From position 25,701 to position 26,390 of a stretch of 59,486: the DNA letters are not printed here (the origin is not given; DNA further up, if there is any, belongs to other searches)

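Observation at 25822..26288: GxxExxY (PD-(D/E)XK-like) gene bracketed by 20-nt inverted repeats, inserted between allantoinase and allantoicase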

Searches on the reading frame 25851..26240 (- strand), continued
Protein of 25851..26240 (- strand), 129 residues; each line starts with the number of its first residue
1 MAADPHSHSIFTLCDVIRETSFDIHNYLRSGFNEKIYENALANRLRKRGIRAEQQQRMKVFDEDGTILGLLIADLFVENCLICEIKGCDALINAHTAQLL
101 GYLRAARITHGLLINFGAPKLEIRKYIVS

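Call 66: find_homologous_proteins(query=A2, max_evalue=0.00001)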
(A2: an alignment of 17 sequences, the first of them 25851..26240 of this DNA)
Query A2 (17 sequences) (129 aa, profile of the alignment): 8000 proteins with E <= 0.00001 among 8000 candidates; the best 120 are listed.
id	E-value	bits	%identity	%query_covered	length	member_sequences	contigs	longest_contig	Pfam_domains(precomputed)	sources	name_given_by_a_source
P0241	1.0e-48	182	34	84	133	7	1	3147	PF13366.13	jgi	jgi:GxxExxY protein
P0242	2.5e-48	181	33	84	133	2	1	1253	PF13366.13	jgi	-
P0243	1.1e-47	179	33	83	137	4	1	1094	PF13366.13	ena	-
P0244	1.2e-47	179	34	84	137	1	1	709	PF13366.13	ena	-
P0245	1.6e-47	178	36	83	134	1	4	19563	PF13366.13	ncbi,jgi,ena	-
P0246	2.7e-47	178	66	94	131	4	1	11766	PF13366.13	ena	-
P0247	3.2e-47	177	67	94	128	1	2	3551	PF13366.13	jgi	jgi:GxxExxY protein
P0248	3.5e-47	177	66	94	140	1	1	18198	PF13366.13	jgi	-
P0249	3.5e-47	177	66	95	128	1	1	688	PF13366.13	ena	-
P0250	3.6e-47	177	35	84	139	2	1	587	PF13366.13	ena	-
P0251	3.7e-47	177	66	95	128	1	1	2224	PF13366.13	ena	-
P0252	6.1e-47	177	39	84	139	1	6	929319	PF13366.13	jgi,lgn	jgi:GxxExxY protein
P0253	7.7e-47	176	38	85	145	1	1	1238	PF13366.13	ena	-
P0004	8.2e-47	176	91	100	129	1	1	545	PF13366.13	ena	-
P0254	8.6e-47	176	66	94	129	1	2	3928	PF13366.13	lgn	-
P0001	8.6e-47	176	100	100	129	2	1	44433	PF13366.13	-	-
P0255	1.1e-46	176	33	84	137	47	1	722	PF13366.13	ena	-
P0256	1.2e-46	176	32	83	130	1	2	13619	PF13366.13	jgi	-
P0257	1.4e-46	175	63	94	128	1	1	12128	PF13366.13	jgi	jgi:GxxExxY protein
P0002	1.4e-46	175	91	100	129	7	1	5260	PF13366.13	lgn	-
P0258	1.4e-46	175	33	84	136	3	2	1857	PF13366.13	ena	-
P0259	1.7e-46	175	34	83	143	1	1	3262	PF13366.13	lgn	-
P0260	1.7e-46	175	68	94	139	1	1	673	PF13366.13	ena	-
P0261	1.8e-46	175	35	83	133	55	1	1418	PF13366.13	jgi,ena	-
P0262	1.9e-46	175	69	94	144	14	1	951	PF13366.13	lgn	-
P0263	2.0e-46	175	35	84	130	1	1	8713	PF13366.13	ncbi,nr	ncbi:MAG: GxxExxY protein [Chloroflexi bacterium]|nr:GxxExxY protein [Chloroflexota bacterium]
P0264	2.0e-46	175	64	93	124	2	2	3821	PF13366.13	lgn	-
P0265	2.0e-46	175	67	94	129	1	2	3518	PF13366.13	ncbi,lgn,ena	-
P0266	2.0e-46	175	33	83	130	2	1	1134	PF13366.13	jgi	-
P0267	2.2e-46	175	35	85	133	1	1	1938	PF13366.13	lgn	-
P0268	2.2e-46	175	33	83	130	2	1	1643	PF13366.13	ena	-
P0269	2.3e-46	175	32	83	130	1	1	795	PF13366.13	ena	-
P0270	2.4e-46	175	66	94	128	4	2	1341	PF13366.13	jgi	jgi:GxxExxY protein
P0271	2.5e-46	175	63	95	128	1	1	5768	PF13366.13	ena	-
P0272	2.5e-46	175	34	83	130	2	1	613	PF13366.13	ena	-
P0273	2.5e-46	175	38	82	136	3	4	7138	PF13366.13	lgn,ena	-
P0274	2.7e-46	174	34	82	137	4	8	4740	PF13366.13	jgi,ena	-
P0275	2.7e-46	174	34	84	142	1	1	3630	PF13366.13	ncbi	-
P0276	2.8e-46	174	65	91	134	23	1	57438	PF13366.13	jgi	jgi:GxxExxY protein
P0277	2.9e-46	174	68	93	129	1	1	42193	PF13366.13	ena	-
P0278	3.1e-46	174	37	84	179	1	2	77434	PF13366.13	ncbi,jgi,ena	jgi:GxxExxY protein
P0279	3.4e-46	174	67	94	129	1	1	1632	PF13366.13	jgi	-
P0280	3.5e-46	174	69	91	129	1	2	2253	PF13366.13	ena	-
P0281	3.6e-46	174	67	98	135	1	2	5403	PF13366.13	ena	-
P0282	3.8e-46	174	34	83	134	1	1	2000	PF13366.13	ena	-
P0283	3.9e-46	174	67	94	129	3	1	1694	PF13366.13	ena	-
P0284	4.1e-46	174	35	83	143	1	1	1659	PF13366.13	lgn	-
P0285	4.1e-46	174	35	84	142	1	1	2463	PF13366.13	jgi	jgi:GxxExxY protein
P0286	4.1e-46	174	31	83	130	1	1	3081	PF13366.13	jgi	-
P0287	4.2e-46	174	63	95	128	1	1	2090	PF13366.13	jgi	-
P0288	4.5e-46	174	66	94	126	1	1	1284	PF13366.13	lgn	-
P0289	4.6e-46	174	69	94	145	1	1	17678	PF13366.13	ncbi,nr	ncbi:MAG TPA: GxxExxY protein [Pyrinomonadaceae bacterium]|nr:GxxExxY protein [Pyrinomonadaceae bact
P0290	5.2e-46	174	69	91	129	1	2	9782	PF13366.13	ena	-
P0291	5.5e-46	173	35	85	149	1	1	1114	PF13366.13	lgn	-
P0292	5.6e-46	173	35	84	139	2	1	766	PF13366.13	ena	-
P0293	5.7e-46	173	64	94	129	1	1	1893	PF13366.13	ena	-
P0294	5.8e-46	173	34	82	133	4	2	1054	PF13366.13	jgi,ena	-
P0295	5.9e-46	173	69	94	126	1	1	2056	PF13366.13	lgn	-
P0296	5.9e-46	173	65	95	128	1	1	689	PF13366.13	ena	-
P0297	6.1e-46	173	60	96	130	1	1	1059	PF13366.13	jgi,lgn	-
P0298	6.1e-46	173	33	83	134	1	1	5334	PF13366.13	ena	-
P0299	6.1e-46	173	66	94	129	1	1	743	PF13366.13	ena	-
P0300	6.4e-46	173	31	83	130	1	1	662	PF13366.13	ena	-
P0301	6.8e-46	173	63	94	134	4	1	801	PF13366.13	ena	-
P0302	6.8e-46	173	40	86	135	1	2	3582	PF13366.13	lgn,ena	-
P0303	6.9e-46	173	30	98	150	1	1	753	PF13366.13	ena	-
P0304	7.0e-46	173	62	95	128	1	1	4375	PF13366.13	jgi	jgi:GxxExxY protein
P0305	7.2e-46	173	63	95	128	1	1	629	PF13366.13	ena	-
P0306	7.5e-46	173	33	84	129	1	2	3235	PF13366.13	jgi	jgi:GxxExxY protein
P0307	7.6e-46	173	33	83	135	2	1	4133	PF13366.13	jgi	-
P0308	7.8e-46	173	62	93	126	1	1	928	PF13366.13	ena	-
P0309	7.9e-46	173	39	84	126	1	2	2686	PF13366.13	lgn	-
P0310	8.2e-46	173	32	83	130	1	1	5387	PF13366.13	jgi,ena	-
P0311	8.4e-46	173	36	83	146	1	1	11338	PF13366.13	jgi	jgi:GxxExxY protein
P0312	8.6e-46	173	64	96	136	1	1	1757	PF13366.13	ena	-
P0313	8.7e-46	173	68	93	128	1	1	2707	PF13366.13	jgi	jgi:GxxExxY protein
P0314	9.4e-46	173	67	94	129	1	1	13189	PF13366.13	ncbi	-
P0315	9.4e-46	173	32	83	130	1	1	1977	PF13366.13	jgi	-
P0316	9.4e-46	173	69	94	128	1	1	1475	PF13366.13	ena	-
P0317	9.4e-46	173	30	83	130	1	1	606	PF13366.13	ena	-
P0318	9.5e-46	173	68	94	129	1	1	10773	PF13366.13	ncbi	-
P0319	9.6e-46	173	62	94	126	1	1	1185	PF13366.13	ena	-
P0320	9.7e-46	173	36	81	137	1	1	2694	PF13366.13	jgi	jgi:GxxExxY protein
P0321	1.0e-45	173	38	84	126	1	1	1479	PF13366.13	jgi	jgi:GxxExxY protein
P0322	1.0e-45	173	36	85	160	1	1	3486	PF13366.13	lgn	-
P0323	1.1e-45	173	68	94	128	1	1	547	PF13366.13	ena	-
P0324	1.1e-45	173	64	94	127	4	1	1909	PF13366.13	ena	-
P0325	1.1e-45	172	36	82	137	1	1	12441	PF13366.13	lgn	-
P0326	1.1e-45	172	33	82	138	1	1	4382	PF13366.13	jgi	jgi:GxxExxY protein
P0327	1.1e-45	172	34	83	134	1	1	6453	PF13366.13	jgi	jgi:GxxExxY protein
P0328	1.1e-45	172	33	84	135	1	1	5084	PF13366.13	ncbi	-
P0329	1.1e-45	172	33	84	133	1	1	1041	PF13366.13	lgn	-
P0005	1.2e-45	172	84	100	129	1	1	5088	PF13366.13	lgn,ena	-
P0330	1.2e-45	172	33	82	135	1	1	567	PF13366.13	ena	-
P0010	1.2e-45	172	84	100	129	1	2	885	PF13366.13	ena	-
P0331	1.2e-45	172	28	98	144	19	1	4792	PF13366.13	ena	-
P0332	1.3e-45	172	58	98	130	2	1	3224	PF13366.13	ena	-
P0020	1.3e-45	172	83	100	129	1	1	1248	PF13366.13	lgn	-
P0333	1.3e-45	172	65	96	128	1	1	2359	PF13366.13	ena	-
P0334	1.4e-45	172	69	94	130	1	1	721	PF13366.13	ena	-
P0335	1.4e-45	172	65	95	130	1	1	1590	PF13366.13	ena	-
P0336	1.5e-45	172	33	82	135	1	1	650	PF13366.13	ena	-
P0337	1.5e-45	172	36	82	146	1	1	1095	PF13366.13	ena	-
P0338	1.5e-45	172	60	96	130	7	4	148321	PF13366.13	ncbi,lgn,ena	-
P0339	1.6e-45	172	32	83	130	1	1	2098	PF13366.13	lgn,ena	-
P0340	1.6e-45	172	61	94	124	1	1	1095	PF13366.13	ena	-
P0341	1.7e-45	172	72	97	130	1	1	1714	PF13366.13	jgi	jgi:GxxExxY protein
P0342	1.7e-45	172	38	84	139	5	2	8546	PF13366.13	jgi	-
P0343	1.7e-45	172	36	83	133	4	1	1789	PF13366.13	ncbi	-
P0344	1.7e-45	172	36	83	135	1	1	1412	PF13366.13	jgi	-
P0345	1.9e-45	172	32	83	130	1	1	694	PF13366.13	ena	-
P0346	1.9e-45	172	64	93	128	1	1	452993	PF13366.13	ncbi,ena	-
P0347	2.0e-45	172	34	95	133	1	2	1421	PF13366.13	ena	-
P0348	2.0e-45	172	38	82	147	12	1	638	PF13366.13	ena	-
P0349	2.0e-45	172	58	96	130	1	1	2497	PF13366.13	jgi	jgi:GxxExxY protein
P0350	2.0e-45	172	32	83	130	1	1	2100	PF13366.13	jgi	jgi:GxxExxY protein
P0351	2.1e-45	172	64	94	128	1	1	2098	PF13366.13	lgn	-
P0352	2.1e-45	172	39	82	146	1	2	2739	PF13366.13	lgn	-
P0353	2.2e-45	172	34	100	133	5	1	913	PF13366.13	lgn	-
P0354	2.2e-45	171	31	83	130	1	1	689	PF13366.13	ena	-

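Call 68: find_encoding_contigs(protein=P0289, flank=5000, max_places=4)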
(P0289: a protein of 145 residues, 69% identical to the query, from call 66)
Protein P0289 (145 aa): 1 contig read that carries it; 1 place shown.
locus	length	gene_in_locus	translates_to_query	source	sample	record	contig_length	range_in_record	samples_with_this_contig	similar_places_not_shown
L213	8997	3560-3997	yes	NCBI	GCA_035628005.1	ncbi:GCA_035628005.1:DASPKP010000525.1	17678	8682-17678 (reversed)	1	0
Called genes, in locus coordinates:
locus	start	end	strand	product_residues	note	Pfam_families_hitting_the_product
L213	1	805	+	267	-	PF20256:MoCoBD_2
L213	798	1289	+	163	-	PF00111:Fer2, PF01799:Fer2_2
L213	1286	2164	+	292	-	PF00941:FAD_binding_5, PF03450:CO_deh_flav_C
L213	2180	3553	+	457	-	PF01979:Amidohydro_1, PF12890:DHOase, PF07969:Amidohydro_3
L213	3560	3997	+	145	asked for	PF13366:PDDEXK_3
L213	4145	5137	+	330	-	PF03561:Allantoicase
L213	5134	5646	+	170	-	PF09349:OHCU_decarbox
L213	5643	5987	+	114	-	PF00576:Transthyretin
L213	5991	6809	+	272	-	PF06181:Urate_ox_N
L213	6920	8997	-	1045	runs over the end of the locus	PF13620:CarboxypepD_reg, PF13715:CarbopepD_reg_2 (weak), PF25183:OMP_b-brl_4, PF00593:TonB_dep_Rec_b-barrel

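Call 70: search_protein_representatives(protein=window:25851-26240:-)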
Query: 129 residues. Proteins with E-value up to 0.001 (for the whole library): 6924; up to 1e-10: 1121; up to 1e-30: 24. The best 150 are listed.
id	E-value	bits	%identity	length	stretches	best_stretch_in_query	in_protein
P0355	1.3e-39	151.2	60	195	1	9-129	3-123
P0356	2.3e-38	147.2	58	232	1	9-128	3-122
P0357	6.6e-38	145.7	60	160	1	10-129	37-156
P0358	7.9e-38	145.5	59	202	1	9-129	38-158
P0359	3.0e-37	143.6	56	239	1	9-129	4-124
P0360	4.0e-37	143.2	58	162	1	8-123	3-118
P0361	1.2e-36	141.7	58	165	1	9-128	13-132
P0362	5.0e-36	139.6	57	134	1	9-129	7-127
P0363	1.0e-35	138.7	54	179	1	9-127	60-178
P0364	2.1e-35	137.6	55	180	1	11-128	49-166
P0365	4.0e-35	136.7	54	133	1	11-128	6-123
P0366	4.2e-35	136.7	55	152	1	10-128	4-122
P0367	3.4e-34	133.7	53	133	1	9-126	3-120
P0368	3.9e-34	133.5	55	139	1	9-129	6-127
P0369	5.3e-34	133.1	55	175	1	10-128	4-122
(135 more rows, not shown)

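Call 77: predict_structure(alignment_id=A3)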
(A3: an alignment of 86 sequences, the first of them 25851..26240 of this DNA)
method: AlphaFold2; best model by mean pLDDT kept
length: 129 residues; sequences in the alignment: 86
mean_pLDDT: 92.9   pTM: 0.85
mean pLDDT of the five models: 92.9, 92.6, 91.7, 91.7, 91.2
residues with pLDDT >= 90: 118; 70-90: 3; 50-70: 1; < 50: 7
segments of 3 or more residues with pLDDT < 50: 1-7
pLDDT, mean of each block of 10 residues (from residue 1): 54 96 97 95 98 95 96 96 97 97 96 97 95
secondary structure, 60 per line:
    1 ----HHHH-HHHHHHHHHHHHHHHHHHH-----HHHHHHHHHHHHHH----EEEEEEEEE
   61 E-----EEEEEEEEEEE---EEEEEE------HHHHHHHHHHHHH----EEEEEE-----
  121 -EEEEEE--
elements in order: H5-8 H10-28 H34-47 E52-61 E67-77 E81-86 H93-105 E110-115 E122-127

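Call 79: fold_search(model_id=the predicted structure, library=pdb)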
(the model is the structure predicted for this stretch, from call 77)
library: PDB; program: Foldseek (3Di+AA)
matches with E <= 10: 598; with E <= 0.001: 0
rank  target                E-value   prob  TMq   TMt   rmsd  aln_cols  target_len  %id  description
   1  4ic1_B                1.6e-03  1.00  0.53  0.35   3.9       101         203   20  Crystal structure of SSO0001 (released 2013-01-16)
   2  4ic1_A                2.5e-03  1.00  0.55  0.37   3.7        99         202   19  Crystal structure of SSO0001 (released 2013-01-16)
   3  4ic1_G                3.3e-03  1.00  0.58  0.39   3.4       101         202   19  Crystal structure of SSO0001 (released 2013-01-16)
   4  4ic1_D                3.5e-03  1.00  0.55  0.36   3.6       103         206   19  Crystal structure of SSO0001 (released 2013-01-16)
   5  6m9k_B                3.5e-03  1.00  0.45  0.28   6.0       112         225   16  Crystal structure of lambda exonuclease in complex with the Red beta C-terminal domain (released 2019-01-02)
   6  5zyv_A                5.1e-03  0.90  0.39  0.29  10.7       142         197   15  Crystal structure of human MGME1 with single strand DNA2 and Ca2+ (released 2018-09-19)
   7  6ppr_A                5.9e-03  0.93  0.39  0.08   8.7       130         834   16  Cryo-EM structure of AdnA(D934A)-AdnB(D1014A) in complex with AMPPNP and DNA (released 2019-11-20)
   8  3syy                  7.6e-03  0.98  0.41  0.29   6.1       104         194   10  Crystal Structure of an alkaline exonuclease (LHK-Exo) from Laribacter hongkongensis (released 2012-02-15)
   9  3sm4_B                8.1e-03  1.00  0.47  0.29   5.2       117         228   16  Crystal Structure of the K131A Mutant of Lambda Exonuclease in Complex with a 5'-Phosphorylated 14-mer/12-mer Duplex a (released 2011-07-20)
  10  9np6_A                8.1e-03  0.87  0.37  0.07   8.3       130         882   15  Cryo-EM structure of AdnA(D934A)-AdnB(D1014A) in complex with AMPPNP and blunt end DNA (released 2025-03-19)
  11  5zyu_A                9.2e-03  0.84  0.39  0.26   7.7       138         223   17  The crystal structure of humanMGME1 with single strand DNA2 (released 2018-09-19)
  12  3slp_A                1.1e-02  0.97  0.50  0.31  16.2       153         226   13  Crystal Structure of Lambda Exonuclease in Complex with a 12 BP Symmetric DNA Duplex (released 2011-07-20)
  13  8xa9_A                1.1e-02  0.90  0.40  0.27   8.4       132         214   13  Human MGME1 in complex with 5'-overhang DNA (released 2024-03-20)
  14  3sm4_C                1.3e-02  0.97  0.42  0.26   6.8       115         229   12  Crystal Structure of the K131A Mutant of Lambda Exonuclease in Complex with a 5'-Phosphorylated 14-mer/12-mer Duplex a (released 2011-07-20)
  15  8xa9_B                1.7e-02  0.89  0.45  0.30  13.4       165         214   10  Human MGME1 in complex with 5'-overhang DNA (released 2024-03-20)
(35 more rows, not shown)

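Call 80: search_protein_families(library=padloc, proteins=[window:25851-26240:-], max_evalue=0.1)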
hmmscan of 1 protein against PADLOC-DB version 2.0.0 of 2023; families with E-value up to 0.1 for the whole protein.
window:25851-26240:- (129 aa): 1 family
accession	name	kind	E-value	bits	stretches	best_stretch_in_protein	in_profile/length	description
PDLC01215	Cas11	-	0.021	13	1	12-62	37-87/129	CAS-III-B; effector_SS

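Call 81: search_protein_families(library=phrogs, proteins=[window:25851-26240:-], max_evalue=0.01)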
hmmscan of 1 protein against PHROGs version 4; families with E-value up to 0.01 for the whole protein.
window:25851-26240:- (129 aa): 0 families

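Call 84: search_dna_similar(query=window:25851-26240:-, collection=plasmids, mode=protein, max_evalue=1e-8, max_rows=25)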
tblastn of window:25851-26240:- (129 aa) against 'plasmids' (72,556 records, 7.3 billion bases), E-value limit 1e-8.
Records with a match: 5; places in all: 5; records where one place covers at least 80% of the query: 5.
Best place of each record, by identity: <60% 5.
By first word of the organism name: Sphingomonas 1; Persicobacter 1; Fusobacteria 1; Bacteroides 1; Treponema 1.
By predicted mobility (MOB-suite, as given by PLSDB): non-mobilizable 5.
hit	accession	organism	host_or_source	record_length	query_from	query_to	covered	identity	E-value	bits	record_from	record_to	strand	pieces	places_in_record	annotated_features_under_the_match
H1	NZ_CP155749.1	Sphingomonas parapaucimobilis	Chinese cabbage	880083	15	122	84%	42.2%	4e-10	63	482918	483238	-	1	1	GxxExxY protein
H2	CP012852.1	Persicobacter sp. JZB09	cell culture,soil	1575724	21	125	81%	40.0%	8e-14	74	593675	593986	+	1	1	none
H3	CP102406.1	Fusobacteria bacterium ZRK30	pure culture,cold seep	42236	22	129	84%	38.0%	3e-14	75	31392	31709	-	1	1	GxxExxY protein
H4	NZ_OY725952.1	Bacteroides finegoldii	-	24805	21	128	84%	33.6%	7e-13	71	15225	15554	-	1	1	GxxExxY protein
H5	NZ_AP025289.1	Treponema saccharophilum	-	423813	17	122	82%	32.1%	9e-10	62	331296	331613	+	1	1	GxxExxY protein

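Call 85: search_dna_similar(query=window:25851-26240:-, collection=phages, mode=protein, max_evalue=0.000001, max_rows=15)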
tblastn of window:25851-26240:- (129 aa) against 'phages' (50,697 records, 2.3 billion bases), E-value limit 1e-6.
No match.

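Call 86: get_annotated_region(hit=H4, flank=1500)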
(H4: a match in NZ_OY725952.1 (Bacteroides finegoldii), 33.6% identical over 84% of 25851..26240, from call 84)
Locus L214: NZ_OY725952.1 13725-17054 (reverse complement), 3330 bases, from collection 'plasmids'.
description: Bacteroides finegoldii strain Bacteroides finegoldii TSDC17.2-1.1 plasmid 50, complete sequence
organism: Bacteroides finegoldii (NCBI taxid 338188)
taxonomy: Bacteria; Bacteroidota; Bacteroidia; Bacteroidales; Bacteroidaceae; Bacteroides; Bacteroides finegoldii
host: -; source: -; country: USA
typing (MOB-suite, as given by PLSDB): non-mobilizable
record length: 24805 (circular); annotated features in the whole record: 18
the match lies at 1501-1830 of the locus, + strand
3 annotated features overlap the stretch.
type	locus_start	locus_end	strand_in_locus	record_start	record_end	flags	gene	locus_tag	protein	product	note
CDS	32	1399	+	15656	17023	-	radA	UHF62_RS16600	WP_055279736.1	DNA repair protein RadA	GO:0006281 - DNA repair [Evidence IEA]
CDS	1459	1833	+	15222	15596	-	-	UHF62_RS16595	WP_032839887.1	GxxExxY protein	-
CDS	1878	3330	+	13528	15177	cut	-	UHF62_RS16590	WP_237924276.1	FAD-dependent protein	-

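Call 87: get_annotated_region(hit=H1, flank=1500)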
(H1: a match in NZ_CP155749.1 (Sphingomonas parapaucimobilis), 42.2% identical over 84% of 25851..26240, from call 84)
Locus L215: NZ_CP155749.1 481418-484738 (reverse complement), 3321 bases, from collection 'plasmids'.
description: Sphingomonas parapaucimobilis strain YK209 plasmid unnamed1, complete sequence
organism: Sphingomonas parapaucimobilis (NCBI taxid 28213)
taxonomy: Bacteria; Pseudomonadota; Alphaproteobacteria; Sphingomonadales; Sphingomonadaceae; Sphingomonas; Sphingomonas parapaucimobilis
host: -; source: Chinese cabbage; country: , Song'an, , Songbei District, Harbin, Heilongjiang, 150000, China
typing (MOB-suite, as given by PLSDB): non-mobilizable
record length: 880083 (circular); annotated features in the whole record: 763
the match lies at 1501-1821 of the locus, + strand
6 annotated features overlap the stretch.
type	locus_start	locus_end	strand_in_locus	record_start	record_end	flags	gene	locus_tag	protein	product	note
CDS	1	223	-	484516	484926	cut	rpsF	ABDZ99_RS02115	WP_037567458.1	30S ribosomal protein S6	GO:0006412 - translation [Evidence IEA]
CDS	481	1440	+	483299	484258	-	fabD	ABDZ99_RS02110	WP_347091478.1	ACP S-malonyltransferase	GO:0006633 - fatty acid biosynthetic process [Evidence IEA]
CDS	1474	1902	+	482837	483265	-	-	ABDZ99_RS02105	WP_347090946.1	GxxExxY protein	-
CDS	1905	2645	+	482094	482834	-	fabG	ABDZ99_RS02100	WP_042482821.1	3-oxoacyl-[acyl-carrier-protein] reductase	GO:0006633 - fatty acid biosynthetic process [Evidence IEA]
CDS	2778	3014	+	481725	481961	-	-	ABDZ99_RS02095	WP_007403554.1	acyl carrier protein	GO:0006633 - fatty acid biosynthetic process [Evidence IEA]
CDS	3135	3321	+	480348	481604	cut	fabF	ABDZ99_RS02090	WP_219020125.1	beta-ketoacyl-ACP synthase II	GO:0006633 - fatty acid biosynthetic process [Evidence IEA]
